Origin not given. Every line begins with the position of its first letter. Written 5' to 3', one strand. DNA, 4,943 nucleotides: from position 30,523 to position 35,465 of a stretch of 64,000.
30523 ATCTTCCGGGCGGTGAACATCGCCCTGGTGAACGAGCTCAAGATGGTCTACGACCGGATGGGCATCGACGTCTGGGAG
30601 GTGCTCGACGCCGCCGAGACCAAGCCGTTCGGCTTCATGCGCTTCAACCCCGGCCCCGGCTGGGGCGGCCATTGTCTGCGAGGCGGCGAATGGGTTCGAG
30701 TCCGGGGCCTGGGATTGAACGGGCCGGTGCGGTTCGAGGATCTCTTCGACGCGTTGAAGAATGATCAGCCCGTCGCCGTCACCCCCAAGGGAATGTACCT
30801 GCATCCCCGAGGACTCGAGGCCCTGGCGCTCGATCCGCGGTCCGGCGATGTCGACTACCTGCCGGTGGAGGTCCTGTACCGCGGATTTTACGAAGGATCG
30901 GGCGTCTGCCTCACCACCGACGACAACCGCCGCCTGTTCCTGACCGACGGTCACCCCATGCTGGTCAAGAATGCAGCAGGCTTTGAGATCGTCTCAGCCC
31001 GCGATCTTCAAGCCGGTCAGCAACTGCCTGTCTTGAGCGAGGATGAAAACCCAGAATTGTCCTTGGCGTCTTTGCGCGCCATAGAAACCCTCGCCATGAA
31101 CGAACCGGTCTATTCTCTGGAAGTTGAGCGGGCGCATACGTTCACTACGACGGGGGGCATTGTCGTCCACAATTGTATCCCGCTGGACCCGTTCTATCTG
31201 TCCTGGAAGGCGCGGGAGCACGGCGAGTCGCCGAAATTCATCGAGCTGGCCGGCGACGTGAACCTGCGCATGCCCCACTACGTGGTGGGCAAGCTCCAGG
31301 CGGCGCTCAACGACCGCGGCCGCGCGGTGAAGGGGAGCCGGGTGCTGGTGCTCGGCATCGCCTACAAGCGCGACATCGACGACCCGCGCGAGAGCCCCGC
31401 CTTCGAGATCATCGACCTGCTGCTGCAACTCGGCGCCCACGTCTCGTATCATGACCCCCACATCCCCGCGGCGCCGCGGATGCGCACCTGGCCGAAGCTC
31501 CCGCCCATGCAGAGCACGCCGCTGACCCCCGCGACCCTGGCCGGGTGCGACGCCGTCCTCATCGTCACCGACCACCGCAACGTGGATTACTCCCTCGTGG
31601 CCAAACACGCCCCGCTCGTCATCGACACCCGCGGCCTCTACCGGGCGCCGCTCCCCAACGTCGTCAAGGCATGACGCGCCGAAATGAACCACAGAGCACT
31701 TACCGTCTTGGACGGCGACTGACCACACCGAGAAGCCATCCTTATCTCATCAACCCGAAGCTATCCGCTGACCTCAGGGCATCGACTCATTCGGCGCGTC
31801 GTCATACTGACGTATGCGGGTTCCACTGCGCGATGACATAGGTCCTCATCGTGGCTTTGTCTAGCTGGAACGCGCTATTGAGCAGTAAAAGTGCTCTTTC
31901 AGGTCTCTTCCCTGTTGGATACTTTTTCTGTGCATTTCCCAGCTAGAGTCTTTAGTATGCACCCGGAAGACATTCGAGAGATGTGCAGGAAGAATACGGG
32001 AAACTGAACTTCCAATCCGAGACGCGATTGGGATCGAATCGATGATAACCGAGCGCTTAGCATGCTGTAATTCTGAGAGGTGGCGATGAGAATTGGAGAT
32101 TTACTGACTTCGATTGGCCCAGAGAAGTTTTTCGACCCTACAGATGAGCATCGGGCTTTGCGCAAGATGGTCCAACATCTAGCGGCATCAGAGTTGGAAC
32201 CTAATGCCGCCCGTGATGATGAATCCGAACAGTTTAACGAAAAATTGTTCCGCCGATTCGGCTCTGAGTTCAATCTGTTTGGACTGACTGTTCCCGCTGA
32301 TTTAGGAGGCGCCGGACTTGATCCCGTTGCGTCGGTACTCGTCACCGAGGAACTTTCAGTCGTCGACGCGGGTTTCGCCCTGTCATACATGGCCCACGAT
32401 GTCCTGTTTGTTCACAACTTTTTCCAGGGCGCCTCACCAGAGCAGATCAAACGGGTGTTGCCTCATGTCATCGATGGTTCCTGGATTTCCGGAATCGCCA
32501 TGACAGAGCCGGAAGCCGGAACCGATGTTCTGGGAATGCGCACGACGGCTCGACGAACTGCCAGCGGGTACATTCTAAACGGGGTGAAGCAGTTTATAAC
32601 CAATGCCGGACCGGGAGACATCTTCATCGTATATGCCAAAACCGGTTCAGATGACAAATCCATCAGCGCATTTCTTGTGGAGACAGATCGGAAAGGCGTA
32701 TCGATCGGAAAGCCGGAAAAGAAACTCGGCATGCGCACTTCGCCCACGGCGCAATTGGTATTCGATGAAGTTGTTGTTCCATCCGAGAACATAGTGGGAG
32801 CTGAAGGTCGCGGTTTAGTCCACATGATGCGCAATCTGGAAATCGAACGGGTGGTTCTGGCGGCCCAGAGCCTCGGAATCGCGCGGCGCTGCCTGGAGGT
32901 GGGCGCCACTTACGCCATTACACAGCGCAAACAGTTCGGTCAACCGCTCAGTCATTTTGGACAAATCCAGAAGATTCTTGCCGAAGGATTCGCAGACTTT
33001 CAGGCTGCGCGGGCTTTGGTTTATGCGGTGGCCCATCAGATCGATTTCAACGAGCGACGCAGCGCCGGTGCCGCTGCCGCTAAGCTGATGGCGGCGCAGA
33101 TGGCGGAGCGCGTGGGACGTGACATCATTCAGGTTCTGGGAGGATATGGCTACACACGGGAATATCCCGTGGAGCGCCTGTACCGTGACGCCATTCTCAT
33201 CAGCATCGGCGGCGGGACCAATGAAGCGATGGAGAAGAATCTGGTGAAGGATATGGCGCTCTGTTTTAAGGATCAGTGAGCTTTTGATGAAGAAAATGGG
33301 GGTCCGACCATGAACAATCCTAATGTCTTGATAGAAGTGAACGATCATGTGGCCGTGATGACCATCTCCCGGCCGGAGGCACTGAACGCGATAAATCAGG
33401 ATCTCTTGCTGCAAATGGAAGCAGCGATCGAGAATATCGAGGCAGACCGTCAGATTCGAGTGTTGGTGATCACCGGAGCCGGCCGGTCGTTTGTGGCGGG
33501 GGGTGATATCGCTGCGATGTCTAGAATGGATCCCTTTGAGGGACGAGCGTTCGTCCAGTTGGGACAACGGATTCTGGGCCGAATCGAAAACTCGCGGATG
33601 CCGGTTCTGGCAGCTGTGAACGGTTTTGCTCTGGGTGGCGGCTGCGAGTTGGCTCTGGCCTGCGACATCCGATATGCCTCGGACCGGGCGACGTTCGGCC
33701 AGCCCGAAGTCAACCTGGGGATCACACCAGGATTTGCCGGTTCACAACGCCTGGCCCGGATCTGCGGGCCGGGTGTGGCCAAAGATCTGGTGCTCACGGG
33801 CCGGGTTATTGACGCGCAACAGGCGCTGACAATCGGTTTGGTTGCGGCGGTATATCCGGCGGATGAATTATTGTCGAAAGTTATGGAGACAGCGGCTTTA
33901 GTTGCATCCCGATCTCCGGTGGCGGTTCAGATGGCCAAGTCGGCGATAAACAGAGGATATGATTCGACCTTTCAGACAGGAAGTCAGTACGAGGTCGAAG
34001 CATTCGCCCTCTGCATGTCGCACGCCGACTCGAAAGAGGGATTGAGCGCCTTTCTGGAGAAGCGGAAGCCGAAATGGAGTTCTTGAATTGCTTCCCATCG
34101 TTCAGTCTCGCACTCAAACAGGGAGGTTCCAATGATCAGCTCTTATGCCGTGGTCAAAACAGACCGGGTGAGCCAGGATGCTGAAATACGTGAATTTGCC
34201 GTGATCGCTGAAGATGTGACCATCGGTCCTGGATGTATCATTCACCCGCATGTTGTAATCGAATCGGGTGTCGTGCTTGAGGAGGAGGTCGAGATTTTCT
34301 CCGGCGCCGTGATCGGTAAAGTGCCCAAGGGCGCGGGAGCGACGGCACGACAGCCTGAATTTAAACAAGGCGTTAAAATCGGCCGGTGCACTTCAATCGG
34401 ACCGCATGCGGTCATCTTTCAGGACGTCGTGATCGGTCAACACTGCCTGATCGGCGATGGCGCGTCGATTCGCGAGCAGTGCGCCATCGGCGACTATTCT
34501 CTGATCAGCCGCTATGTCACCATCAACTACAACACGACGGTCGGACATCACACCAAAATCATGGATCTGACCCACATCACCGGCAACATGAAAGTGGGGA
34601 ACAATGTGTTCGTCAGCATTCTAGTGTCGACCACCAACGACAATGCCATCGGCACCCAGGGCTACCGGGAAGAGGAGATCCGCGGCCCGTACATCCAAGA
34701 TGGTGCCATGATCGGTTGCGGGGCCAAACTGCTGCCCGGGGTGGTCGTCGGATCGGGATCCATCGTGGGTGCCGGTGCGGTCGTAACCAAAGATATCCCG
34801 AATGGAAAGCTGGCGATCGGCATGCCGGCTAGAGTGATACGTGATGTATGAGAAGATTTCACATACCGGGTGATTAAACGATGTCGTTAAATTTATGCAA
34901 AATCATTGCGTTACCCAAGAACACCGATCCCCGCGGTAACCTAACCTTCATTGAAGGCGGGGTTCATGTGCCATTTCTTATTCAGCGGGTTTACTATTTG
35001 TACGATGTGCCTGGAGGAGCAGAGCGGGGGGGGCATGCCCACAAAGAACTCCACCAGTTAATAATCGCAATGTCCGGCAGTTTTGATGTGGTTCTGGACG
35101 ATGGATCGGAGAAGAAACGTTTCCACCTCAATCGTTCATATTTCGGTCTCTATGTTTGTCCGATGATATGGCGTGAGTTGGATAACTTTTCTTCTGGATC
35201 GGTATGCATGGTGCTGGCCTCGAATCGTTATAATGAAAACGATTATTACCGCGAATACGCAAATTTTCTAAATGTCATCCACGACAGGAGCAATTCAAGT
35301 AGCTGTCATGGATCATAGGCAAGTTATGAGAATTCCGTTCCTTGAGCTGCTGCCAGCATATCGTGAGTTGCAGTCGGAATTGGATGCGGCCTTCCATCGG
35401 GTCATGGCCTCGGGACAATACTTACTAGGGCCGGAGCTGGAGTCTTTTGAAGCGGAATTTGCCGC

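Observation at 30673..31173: Mini-intein inserted exactly at the catalytic cysteine of a UDP-sugar 6-dehydrogenase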

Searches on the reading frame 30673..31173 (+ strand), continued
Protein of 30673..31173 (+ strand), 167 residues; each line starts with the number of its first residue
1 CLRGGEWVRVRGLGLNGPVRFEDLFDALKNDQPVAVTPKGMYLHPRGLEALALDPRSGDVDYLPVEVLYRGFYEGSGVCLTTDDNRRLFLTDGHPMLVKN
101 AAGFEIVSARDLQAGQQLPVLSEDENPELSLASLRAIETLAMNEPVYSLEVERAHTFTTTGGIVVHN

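Call 52: list_cluster_members(proteins=[P0126, P0127, P0147, P0149, P0163, P0176, P0180, P0195, P0216, P0227])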
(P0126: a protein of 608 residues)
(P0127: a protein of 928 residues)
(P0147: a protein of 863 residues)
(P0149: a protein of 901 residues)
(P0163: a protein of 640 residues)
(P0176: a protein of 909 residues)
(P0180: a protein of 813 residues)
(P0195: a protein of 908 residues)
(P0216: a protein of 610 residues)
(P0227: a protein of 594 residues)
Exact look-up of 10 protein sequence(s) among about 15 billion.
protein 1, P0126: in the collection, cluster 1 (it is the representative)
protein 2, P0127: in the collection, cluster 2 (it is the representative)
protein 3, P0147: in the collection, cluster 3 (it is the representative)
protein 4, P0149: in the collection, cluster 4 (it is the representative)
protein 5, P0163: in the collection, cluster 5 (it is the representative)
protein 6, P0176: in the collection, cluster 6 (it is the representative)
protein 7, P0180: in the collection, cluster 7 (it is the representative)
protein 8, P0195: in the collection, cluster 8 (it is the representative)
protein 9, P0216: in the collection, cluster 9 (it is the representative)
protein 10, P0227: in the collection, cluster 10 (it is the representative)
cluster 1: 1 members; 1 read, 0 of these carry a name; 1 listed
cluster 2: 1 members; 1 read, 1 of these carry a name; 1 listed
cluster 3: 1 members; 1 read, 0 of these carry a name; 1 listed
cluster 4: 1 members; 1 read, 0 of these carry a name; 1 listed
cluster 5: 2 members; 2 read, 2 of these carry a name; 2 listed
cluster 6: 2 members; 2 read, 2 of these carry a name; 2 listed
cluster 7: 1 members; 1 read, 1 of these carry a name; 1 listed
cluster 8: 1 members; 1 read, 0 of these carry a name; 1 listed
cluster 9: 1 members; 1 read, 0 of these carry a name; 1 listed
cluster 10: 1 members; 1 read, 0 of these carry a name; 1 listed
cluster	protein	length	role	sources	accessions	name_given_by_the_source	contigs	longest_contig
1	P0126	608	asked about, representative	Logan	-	-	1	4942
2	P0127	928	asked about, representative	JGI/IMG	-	UDP-N-acetyl-D-mannosaminuronate dehydrogenase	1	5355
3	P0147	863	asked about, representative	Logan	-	-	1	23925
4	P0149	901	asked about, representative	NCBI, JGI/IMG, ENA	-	-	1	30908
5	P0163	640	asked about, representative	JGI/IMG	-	UDP-glucose 6-dehydrogenase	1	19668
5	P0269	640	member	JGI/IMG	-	UDP-glucose 6-dehydrogenase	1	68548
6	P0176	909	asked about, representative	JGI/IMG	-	UDPglucose 6-dehydrogenase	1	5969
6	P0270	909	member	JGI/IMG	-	UDPglucose 6-dehydrogenase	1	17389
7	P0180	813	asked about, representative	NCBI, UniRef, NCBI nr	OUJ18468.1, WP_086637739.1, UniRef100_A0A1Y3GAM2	UDP-glucose 6-dehydrogenase, aglM/ugd [Methanonatronarchaeum thermophilum] | UDP-glucose 6-dehydrogenase, aglM/ugd n=1 Tax=Methanonatronarchaeum thermophilum ... | nucleotide sugar dehydrogenase [Methanonatronarchaeum thermophilum]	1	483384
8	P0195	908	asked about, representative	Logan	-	-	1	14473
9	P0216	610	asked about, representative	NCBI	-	-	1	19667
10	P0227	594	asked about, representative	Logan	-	-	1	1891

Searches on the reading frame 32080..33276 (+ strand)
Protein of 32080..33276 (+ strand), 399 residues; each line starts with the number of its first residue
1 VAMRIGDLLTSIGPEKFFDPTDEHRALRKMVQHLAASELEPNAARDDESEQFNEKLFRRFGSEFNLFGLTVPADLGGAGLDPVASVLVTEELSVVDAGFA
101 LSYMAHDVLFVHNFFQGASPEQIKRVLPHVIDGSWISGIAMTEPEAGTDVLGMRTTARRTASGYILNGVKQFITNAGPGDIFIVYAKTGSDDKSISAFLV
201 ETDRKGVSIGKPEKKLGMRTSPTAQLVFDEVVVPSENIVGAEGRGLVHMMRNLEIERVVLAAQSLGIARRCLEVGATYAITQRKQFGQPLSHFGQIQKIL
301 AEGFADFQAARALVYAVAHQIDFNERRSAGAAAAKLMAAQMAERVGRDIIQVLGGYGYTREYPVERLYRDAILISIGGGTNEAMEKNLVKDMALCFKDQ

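Call 45: search_protein_families(library=pfam, proteins=[window:32080-33276:+], max_evalue=0.00001)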
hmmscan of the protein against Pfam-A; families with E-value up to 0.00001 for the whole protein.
window:32080-33276:+ (399 aa): 4 families
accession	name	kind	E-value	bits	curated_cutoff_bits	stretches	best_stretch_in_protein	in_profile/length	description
PF00441.29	Acyl-CoA_dh_1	-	1.6e-36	126.1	22.4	1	243-390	1-147/150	Acyl-CoA dehydrogenase, C-terminal domain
PF02770.24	Acyl-CoA_dh_M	-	5.5e-26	91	33.3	1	139-231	2-97/97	Acyl-CoA dehydrogenase, middle domain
PF02771.21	Acyl-CoA_dh_N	-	8.3e-26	91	22.9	1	21-133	1-112/113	Acyl-CoA dehydrogenase, N-terminal domain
PF08028.16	Acyl-CoA_dh_2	-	3.4e-15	56.9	22.7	1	259-372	2-124/134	Acyl-CoA dehydrogenase, C-terminal domain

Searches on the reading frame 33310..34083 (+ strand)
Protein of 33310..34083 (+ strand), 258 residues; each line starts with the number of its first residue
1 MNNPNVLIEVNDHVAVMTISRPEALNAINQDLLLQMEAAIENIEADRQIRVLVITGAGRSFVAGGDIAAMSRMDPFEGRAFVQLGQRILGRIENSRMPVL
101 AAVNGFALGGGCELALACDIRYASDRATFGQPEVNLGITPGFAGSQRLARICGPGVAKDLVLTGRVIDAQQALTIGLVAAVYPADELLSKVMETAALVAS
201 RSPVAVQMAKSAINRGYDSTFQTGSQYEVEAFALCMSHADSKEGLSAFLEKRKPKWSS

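Call 45: search_protein_families(library=pfam, proteins=[window:33310-34083:+], max_evalue=0.00001)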
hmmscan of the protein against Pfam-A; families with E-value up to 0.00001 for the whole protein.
window:33310-34083:+ (258 aa): 2 families
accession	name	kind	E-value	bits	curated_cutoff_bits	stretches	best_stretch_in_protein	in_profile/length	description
PF00378.25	ECH_1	-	6.7e-71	239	27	1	10-257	2-249/251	Enoyl-CoA hydratase/isomerase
PF16113.10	ECH_2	-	3.2e-38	132.5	27.2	1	15-187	2-177/335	Enoyl-CoA hydratase/isomerase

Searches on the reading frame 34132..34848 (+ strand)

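Call 45: search_protein_families(library=pfam, proteins=[window:34132-34848:+], max_evalue=0.00001)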
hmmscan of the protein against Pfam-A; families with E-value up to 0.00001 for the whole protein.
window:34132-34848:+ (239 aa): 2 families
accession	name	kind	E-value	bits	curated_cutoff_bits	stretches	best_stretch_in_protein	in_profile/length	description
PF00132.30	Hexapep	-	5.7e-34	114.9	27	3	186-220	2-36/36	Bacterial transferase hexapeptide (six repeats)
PF25084.1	LbH_EIF2B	-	1.1e-14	54.7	54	1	72-160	13-98/105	EIF2B subunit epsilon LbH domain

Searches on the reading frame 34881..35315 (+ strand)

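Call 45: search_protein_families(library=pfam, proteins=[window:34881-35315:+], max_evalue=0.00001)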
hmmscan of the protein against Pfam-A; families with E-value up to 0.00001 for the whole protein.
window:34881-35315:+ (145 aa): 1 family
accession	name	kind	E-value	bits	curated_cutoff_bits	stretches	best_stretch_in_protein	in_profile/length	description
PF05523.17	FdtA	-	2.6e-57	192.7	23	1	6-132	3-129/131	WxcM-like, C-terminal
